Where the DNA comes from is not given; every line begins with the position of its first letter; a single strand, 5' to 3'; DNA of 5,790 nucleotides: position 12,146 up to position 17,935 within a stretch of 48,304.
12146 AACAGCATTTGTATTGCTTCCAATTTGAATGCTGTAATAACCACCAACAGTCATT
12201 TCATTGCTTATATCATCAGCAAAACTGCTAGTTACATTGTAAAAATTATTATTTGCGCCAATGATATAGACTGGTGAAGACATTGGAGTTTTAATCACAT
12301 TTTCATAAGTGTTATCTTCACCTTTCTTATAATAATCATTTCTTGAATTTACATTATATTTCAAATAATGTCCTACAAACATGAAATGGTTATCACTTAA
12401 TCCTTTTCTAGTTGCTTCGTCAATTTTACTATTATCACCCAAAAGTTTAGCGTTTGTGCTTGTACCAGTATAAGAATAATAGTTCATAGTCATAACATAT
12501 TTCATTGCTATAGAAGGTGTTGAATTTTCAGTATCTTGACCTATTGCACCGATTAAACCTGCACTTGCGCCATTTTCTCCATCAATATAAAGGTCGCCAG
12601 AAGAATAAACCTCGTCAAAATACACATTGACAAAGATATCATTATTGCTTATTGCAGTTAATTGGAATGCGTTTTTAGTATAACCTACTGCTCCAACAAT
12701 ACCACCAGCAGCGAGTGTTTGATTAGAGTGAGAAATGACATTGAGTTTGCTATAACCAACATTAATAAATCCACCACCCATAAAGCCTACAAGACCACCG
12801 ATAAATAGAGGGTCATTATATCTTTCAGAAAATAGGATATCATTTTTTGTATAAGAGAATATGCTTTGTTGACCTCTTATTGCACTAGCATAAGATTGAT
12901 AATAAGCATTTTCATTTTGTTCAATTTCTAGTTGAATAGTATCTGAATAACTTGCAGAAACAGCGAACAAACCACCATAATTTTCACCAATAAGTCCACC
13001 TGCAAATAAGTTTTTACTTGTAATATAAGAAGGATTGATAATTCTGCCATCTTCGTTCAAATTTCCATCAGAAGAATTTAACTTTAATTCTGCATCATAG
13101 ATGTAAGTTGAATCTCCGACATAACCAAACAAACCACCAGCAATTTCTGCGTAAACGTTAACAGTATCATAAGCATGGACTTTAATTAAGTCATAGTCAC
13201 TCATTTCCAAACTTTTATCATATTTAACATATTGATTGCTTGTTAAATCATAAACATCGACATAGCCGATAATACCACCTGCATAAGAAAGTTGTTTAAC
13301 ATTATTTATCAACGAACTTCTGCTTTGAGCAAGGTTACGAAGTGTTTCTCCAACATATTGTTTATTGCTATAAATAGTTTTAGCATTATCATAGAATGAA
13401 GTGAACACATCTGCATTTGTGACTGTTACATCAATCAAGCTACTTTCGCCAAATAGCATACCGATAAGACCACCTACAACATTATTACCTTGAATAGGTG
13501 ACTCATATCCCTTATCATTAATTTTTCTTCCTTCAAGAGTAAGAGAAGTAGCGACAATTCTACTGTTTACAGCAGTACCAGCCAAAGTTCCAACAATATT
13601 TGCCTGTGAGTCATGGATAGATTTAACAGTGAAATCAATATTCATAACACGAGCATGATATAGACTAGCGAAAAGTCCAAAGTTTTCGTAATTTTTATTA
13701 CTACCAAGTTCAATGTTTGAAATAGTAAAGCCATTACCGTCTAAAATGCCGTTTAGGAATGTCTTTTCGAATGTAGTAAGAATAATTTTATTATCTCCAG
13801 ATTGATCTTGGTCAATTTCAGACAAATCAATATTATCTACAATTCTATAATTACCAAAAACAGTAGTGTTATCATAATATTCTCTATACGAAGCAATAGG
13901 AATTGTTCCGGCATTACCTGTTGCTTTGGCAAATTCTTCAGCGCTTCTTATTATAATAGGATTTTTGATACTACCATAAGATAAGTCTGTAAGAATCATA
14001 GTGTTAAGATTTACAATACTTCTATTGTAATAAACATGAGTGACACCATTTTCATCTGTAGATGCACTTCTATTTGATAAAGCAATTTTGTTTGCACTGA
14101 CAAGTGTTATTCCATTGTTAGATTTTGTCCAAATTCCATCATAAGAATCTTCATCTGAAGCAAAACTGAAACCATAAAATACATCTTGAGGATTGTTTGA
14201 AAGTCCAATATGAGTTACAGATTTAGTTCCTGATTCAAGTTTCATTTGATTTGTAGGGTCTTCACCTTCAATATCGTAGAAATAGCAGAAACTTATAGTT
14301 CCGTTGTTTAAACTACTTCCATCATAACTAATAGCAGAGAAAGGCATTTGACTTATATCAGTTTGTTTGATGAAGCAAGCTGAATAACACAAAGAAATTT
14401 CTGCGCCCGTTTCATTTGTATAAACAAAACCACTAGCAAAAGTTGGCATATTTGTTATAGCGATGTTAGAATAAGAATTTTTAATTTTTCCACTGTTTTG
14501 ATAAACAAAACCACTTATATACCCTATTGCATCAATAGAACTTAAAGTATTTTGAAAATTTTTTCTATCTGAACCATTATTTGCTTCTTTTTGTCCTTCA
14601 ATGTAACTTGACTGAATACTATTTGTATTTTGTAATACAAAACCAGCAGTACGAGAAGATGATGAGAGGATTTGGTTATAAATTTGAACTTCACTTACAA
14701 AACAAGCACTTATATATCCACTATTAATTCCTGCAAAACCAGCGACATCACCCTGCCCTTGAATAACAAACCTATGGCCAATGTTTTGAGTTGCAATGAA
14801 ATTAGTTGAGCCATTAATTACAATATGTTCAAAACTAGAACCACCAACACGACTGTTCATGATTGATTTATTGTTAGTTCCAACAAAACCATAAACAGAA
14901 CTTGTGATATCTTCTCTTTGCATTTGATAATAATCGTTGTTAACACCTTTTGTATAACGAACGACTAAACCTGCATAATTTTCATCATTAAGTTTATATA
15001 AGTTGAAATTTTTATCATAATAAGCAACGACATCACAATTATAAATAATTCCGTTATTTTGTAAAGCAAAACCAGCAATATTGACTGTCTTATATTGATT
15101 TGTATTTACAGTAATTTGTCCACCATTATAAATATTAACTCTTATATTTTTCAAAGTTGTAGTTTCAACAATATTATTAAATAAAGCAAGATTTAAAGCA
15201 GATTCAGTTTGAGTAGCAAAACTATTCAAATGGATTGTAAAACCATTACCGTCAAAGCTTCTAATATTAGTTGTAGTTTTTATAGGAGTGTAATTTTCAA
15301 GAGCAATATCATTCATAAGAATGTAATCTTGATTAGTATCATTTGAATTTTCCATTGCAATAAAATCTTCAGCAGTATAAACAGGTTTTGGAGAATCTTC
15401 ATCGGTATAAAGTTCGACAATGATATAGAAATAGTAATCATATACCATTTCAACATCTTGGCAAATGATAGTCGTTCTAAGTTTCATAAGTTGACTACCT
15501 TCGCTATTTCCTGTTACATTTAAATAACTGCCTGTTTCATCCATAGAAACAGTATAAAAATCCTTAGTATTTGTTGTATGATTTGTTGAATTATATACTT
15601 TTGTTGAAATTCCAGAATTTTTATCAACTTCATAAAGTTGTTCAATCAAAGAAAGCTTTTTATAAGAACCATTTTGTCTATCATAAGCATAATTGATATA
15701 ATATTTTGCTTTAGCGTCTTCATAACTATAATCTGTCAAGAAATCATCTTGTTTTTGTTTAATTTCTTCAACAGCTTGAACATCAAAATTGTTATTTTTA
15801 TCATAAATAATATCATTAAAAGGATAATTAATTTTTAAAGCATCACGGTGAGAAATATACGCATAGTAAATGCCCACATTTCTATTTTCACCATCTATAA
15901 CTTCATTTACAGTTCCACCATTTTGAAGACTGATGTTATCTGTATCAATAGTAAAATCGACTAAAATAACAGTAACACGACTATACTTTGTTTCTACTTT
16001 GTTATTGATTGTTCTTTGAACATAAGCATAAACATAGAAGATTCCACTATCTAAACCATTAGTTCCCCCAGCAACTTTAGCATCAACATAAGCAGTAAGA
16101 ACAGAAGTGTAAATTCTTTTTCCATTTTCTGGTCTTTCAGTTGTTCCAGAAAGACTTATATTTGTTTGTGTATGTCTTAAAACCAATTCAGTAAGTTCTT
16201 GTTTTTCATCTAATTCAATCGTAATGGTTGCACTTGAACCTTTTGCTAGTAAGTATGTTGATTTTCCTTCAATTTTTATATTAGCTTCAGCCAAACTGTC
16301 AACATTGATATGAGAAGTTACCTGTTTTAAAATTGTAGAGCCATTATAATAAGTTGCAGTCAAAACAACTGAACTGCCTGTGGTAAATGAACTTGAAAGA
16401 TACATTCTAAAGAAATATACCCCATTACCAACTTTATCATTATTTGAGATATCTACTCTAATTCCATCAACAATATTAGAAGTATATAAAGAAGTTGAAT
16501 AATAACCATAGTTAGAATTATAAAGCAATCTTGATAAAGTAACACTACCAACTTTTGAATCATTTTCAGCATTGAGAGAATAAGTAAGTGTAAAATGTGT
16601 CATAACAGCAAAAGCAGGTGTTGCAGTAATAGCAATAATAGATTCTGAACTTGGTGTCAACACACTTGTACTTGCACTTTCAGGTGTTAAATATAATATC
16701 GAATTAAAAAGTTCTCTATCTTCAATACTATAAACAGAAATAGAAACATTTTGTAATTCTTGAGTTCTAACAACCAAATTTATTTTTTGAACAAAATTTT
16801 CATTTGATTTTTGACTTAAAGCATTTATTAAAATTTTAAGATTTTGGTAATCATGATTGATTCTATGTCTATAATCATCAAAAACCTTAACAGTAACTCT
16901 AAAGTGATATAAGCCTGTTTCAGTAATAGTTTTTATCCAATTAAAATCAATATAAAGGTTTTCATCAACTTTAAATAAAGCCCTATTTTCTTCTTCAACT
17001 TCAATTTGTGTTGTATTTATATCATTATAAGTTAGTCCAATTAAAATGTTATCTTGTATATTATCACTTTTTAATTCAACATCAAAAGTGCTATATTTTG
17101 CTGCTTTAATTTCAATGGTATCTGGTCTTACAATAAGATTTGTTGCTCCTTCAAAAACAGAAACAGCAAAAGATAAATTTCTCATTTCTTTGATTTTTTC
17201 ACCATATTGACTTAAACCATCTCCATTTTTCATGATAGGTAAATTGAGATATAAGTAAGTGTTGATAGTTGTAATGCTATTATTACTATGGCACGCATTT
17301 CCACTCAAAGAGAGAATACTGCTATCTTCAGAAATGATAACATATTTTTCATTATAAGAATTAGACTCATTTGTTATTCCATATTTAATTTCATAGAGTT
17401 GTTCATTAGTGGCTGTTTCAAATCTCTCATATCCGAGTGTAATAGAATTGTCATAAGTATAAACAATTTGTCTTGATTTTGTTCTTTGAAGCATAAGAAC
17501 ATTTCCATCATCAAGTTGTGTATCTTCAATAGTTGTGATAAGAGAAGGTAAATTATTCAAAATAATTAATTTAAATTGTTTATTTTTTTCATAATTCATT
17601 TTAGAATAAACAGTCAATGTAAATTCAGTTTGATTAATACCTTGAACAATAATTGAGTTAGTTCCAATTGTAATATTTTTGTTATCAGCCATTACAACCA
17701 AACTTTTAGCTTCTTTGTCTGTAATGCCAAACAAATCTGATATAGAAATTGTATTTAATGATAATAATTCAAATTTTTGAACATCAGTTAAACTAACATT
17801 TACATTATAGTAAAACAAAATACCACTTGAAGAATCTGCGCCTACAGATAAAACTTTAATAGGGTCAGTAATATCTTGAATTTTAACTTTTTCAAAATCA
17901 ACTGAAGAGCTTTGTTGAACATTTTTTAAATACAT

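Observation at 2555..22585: One 20,031-nt ORF encodes a 6,676-aa lipid-anchored giant surface protein of unknown function (about 41% of the window)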

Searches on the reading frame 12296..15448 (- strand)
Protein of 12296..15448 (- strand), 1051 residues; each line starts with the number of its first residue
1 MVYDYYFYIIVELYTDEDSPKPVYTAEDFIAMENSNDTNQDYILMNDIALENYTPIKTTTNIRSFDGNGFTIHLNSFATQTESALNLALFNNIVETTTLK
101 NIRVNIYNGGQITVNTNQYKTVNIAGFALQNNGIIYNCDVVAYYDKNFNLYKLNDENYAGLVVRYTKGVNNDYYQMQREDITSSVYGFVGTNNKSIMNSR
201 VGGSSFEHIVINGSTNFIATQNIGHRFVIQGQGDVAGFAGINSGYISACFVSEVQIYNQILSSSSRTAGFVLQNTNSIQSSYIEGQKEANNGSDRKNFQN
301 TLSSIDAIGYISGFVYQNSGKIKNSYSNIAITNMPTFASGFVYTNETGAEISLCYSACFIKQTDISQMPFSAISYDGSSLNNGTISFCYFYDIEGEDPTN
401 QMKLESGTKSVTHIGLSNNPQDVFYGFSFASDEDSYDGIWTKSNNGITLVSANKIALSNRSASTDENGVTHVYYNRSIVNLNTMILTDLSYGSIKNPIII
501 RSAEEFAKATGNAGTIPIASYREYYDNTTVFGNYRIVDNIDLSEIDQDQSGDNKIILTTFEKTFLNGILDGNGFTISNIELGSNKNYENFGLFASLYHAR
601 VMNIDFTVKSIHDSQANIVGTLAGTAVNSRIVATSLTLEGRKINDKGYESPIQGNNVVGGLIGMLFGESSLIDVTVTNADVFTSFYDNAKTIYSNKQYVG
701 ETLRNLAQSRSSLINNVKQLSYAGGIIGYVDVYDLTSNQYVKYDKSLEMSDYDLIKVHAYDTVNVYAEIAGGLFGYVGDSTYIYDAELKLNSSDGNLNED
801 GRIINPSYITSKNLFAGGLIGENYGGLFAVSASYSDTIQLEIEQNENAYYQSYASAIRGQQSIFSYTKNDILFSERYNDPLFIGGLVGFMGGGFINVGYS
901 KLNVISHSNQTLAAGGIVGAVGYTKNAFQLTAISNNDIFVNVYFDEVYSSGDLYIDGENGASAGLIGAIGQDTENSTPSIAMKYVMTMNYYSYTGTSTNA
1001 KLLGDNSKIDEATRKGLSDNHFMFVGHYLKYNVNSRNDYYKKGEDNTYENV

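Call 6: search_protein_families(library=pfam, proteins=[window:12386-15385:-], max_evalue=0.1)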
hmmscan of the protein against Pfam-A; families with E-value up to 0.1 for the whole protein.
window:12386-15385:- (1000 aa): 1 family
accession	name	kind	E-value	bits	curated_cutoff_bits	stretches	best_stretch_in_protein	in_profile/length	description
PF07504.19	FTP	-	0.034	14.4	21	0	439-456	6-23/51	Fungalysin/Thermolysin Propeptide Motif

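Call 22: search_protein_families(library=ncbifam, proteins=[window:12386-15385:-], max_evalue=0.1)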
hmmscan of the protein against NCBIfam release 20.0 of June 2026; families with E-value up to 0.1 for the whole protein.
window:12386-15385:- (1000 aa): 0 families

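Call 115: predict_structure(protein=window:12296-15448:-)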
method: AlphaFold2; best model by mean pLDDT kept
length: 1051 residues; sequences in the alignment: 1
mean_pLDDT: 29.3   pTM: 0.26
mean pLDDT of the five models: 29.3, 23.2, 22.7, 21.3, 20.9
residues with pLDDT >= 90: 0; 70-90: 0; 50-70: 1; < 50: 1050
segments of 3 or more residues with pLDDT < 50: 1-51, 53-1051
pLDDT, mean of each block of 10 residues (from residue 1): 21 27 27 29 26 28 30 30 33 29 30 29 28 29 26 25 29 24 31 29 35 36 38 34 32 30 31 27 29 34 28 28 23 24 30 24 25 27 25 27 24 26 26 29 28 25 32 29 25 27 33 27 25 26 31 28 33 34 39 37 41 42 40 41 38 40 39 38 40 34 31 28 26 27 26 23 25 26 22 32 26 24 25 28 27 27 28 35 35 31 35 33 31 29 25 27 23 23 21 23 27 31 26 27 26 25
secondary structure, 60 per line:
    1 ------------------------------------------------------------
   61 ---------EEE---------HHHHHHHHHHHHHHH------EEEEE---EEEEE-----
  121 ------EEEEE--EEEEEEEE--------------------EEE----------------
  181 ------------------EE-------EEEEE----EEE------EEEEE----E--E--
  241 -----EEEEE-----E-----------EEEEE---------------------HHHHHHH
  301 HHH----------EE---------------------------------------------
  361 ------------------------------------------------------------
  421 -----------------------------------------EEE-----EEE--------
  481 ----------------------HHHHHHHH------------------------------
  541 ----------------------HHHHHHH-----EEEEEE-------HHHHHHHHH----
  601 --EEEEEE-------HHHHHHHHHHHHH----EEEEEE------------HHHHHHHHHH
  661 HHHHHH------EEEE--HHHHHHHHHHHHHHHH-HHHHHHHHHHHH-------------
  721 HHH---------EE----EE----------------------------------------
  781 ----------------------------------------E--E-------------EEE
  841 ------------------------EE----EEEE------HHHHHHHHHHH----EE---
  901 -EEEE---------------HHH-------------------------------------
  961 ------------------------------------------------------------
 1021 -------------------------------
elements in order (helices of 4 or more, strands of 3 or more residues): E70-72 H82-96 E103-107 E111-115 E127-131 E134-141 E162-164 E208-212 E217-219 E226-230 E246-250 E268-272 H294-303 E462-464 E470-472 H503-510 H563-569 E575-580 H588-596 E603-608 H616-628 E633-638 H651-666 E673-676 H679-694 H696-707 E838-840 E871-874 H881-891 E902-905

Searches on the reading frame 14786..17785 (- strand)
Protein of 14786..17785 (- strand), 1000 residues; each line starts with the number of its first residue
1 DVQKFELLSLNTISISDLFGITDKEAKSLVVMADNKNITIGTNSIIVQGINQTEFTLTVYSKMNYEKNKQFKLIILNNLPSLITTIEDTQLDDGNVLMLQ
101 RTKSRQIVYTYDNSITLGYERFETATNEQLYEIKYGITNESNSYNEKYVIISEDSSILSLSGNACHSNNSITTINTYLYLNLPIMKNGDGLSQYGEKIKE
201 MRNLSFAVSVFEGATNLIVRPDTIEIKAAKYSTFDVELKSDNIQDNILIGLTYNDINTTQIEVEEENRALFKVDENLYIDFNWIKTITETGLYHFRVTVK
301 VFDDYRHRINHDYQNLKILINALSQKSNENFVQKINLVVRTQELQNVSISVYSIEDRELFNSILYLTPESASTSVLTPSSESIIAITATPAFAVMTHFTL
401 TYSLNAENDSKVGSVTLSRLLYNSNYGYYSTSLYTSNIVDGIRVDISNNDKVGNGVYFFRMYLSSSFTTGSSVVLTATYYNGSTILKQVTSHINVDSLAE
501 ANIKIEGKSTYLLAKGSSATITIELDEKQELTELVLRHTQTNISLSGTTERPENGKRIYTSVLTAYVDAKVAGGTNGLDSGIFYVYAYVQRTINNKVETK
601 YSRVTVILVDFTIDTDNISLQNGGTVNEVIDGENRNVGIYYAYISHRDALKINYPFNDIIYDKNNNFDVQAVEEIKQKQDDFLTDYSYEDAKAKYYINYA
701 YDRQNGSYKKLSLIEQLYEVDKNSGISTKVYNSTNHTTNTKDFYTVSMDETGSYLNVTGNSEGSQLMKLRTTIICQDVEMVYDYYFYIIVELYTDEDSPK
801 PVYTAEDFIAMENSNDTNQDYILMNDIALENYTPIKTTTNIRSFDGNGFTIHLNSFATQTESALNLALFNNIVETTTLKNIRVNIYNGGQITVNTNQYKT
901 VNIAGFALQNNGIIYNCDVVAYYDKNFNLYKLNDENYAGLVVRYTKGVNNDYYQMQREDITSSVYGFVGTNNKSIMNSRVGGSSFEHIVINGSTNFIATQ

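Call 6: search_protein_families(library=pfam, proteins=[window:14786-17785:-], max_evalue=0.1)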
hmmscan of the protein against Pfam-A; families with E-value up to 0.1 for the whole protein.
window:14786-17785:- (1000 aa): 1 family
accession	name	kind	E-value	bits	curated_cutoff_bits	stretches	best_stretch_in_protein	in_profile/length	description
PF12754.13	Get5_N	-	0.027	15.2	29.1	0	800-886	12-95/151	Get5, N-terminal domain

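Call 22: search_protein_families(library=ncbifam, proteins=[window:14786-17785:-], max_evalue=0.1)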
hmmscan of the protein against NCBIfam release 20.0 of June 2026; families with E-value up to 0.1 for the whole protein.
window:14786-17785:- (1000 aa): 0 families
